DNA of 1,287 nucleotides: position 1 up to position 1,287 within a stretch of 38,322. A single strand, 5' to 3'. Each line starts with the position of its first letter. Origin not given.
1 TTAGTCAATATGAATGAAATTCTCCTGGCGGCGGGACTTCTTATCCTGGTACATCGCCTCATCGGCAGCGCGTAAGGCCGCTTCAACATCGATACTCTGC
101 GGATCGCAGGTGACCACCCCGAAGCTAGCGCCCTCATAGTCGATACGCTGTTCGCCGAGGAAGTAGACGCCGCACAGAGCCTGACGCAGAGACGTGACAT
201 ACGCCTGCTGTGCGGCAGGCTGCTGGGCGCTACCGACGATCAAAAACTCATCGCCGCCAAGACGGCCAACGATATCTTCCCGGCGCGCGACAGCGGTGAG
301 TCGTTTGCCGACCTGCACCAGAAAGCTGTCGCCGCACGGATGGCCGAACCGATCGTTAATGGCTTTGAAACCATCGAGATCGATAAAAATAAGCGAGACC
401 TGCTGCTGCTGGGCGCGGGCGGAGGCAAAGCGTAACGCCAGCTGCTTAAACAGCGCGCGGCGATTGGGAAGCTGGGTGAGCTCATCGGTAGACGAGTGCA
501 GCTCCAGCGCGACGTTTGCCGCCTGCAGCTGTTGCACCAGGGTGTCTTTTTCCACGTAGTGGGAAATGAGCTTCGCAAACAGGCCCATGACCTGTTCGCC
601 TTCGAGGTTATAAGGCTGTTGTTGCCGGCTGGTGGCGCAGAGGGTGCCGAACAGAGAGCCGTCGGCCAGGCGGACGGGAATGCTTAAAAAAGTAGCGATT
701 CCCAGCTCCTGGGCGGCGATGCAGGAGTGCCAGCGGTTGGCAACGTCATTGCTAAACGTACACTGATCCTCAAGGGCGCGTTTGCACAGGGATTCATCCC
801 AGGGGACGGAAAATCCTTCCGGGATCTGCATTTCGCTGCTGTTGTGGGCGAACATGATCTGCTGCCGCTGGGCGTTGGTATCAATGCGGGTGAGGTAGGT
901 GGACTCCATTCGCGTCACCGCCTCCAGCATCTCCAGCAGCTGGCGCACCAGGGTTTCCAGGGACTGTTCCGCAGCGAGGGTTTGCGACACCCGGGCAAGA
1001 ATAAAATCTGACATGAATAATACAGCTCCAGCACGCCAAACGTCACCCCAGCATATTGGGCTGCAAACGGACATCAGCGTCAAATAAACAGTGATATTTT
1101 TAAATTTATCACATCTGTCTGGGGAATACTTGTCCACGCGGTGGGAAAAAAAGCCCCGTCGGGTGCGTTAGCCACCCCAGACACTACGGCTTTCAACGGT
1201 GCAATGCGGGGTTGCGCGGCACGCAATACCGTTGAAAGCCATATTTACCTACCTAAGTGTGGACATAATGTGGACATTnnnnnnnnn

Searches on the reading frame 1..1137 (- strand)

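Call 67: search_protein_families(library=pfam, proteins=[window:1-1137:-], max_evalue=0.001)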
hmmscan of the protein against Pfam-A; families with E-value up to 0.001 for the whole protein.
window:1-1137:- (378 aa): 3 families
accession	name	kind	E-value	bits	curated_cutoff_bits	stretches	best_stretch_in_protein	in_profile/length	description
PF00990.26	GGDEF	-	1.2e-40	139.3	23.8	1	216-371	2-160/161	Diguanylate cyclase, GGDEF domain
PF13185.12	GAF_2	-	7.7e-13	49.3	28.6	1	58-193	2-133/136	GAF domain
PF01590.32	GAF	-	7.6e-08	33.4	22.4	1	60-192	2-130/133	GAF domain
